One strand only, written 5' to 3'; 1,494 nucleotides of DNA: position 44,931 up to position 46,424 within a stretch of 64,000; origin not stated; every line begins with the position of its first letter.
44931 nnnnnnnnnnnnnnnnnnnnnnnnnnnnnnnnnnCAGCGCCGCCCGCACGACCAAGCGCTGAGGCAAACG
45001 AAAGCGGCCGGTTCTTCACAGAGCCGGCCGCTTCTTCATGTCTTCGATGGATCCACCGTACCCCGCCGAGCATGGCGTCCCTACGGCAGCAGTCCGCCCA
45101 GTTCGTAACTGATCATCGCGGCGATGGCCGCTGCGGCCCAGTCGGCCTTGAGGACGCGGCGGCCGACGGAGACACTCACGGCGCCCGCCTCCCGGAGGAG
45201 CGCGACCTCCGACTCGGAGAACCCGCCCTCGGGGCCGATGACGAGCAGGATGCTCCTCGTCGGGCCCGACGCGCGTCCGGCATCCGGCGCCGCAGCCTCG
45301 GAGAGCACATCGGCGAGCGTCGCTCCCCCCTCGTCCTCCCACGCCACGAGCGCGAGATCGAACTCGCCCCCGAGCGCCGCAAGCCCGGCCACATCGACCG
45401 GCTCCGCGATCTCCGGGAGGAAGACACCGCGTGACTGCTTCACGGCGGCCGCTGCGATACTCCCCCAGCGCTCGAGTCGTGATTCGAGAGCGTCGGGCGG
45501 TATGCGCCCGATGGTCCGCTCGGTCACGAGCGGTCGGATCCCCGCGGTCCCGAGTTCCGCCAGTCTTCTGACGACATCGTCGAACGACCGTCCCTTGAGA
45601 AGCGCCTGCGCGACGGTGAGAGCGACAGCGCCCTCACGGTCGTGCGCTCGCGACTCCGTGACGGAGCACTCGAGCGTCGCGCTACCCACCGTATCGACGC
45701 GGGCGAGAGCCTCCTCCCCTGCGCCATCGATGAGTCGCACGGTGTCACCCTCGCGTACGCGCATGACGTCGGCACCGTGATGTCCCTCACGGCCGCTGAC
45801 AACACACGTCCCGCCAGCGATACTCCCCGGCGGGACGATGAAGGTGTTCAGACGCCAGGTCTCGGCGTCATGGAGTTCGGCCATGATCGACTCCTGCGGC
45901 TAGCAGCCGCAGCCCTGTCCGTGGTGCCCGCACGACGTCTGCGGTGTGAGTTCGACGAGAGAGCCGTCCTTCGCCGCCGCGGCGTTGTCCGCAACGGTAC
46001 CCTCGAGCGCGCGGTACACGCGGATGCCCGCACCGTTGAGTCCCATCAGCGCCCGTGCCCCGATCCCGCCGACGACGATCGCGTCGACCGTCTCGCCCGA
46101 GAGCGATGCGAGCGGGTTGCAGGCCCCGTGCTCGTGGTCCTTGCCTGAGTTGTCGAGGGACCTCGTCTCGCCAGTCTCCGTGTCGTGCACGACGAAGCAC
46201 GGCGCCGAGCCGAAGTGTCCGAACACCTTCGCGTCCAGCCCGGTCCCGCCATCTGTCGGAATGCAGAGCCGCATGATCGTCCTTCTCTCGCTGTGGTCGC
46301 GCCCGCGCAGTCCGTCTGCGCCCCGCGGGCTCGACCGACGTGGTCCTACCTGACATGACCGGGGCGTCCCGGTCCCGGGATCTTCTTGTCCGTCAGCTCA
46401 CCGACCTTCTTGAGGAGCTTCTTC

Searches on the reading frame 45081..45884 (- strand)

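Call 59: search_protein_families(library=ncbifam, proteins=[window:45081-45884:-], max_evalue=0.00001)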
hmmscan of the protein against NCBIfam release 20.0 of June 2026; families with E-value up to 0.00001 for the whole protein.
window:45081-45884:- (267 aa): 23 families
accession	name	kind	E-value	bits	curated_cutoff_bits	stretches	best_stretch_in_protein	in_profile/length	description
NF008709.0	PRK11713.7-4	equivalog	9.2e-53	179.1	292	1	14-265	3-245/246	16S rRNA (uracil(1498)-N(3))-methyltransferase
NF008706.0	PRK11713.7-1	equivalog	5.7e-43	147.4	273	1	26-258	14-226/232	16S rRNA (uracil(1498)-N(3))-methyltransferase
NF008693.0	PRK11713.2-3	equivalog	1.3e-42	145.7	210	1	14-261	5-241/246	16S rRNA (uracil(1498)-N(3))-methyltransferase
NF008705.0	PRK11713.6-4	equivalog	3.7e-41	141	343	1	15-259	4-235/248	16S rRNA (uracil(1498)-N(3))-methyltransferase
TIGR00046.1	TIGR00046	subfamily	4.8e-41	140.7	41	1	16-263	5-238/240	RsmE family RNA methyltransferase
NF008692.0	PRK11713.1-5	equivalog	4.8e-40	137.5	196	1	29-263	20-244/246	16S rRNA (uracil(1498)-N(3))-methyltransferase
NF008697.0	PRK11713.4-1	equivalog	8.9e-39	133.3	234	1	28-256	20-237/250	16S rRNA (uracil(1498)-N(3))-methyltransferase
NF008691.0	PRK11713.1-4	equivalog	1.2e-37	129.4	279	1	27-262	18-248/252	16S rRNA (uracil(1498)-N(3))-methyltransferase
NF008707.0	PRK11713.7-2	equivalog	1.2e-36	126.3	327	1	13-262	10-253/255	16S rRNA (uracil(1498)-N(3))-methyltransferase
NF008703.0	PRK11713.6-2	equivalog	8.5e-34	116.8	291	1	11-254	3-231/242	16S rRNA (uracil(1498)-N(3))-methyltransferase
NF008696.0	PRK11713.3-5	equivalog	6.8e-30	104.2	234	1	26-262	20-242/248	16S rRNA (uracil(1498)-N(3))-methyltransferase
NF008711.0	PRK11713.7-6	equivalog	1.2e-28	100.5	304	1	22-258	11-238/244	16S rRNA (uracil(1498)-N(3))-methyltransferase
NF008694.0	PRK11713.3-2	equivalog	1.5e-28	99.7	234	1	33-258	28-237/245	16S rRNA (uracil(1498)-N(3))-methyltransferase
NF008690.0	PRK11713.1-1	equivalog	9.8e-26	90.6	342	1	33-257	24-235/243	16S rRNA (uracil(1498)-N(3))-methyltransferase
NF008702.0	PRK11713.6-1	equivalog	2e-19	69.7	269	1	28-255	17-226/235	16S rRNA (uracil(1498)-N(3))-methyltransferase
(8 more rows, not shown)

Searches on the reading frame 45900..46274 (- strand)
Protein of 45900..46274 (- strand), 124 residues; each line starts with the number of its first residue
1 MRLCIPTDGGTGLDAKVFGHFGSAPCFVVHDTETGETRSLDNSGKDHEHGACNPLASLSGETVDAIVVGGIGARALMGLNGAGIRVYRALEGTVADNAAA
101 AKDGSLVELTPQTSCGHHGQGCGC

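Call 59: search_protein_families(library=ncbifam, proteins=[window:45900-46274:-], max_evalue=0.00001)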
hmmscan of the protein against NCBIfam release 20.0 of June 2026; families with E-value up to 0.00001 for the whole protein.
window:45900-46274:- (124 aa): 1 family
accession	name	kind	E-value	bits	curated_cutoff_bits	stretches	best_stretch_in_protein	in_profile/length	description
NF041136.1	MrpORP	equivalog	7.5e-06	25.5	450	1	2-93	266-351/365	iron-sulfur cluster carrier protein MrpORP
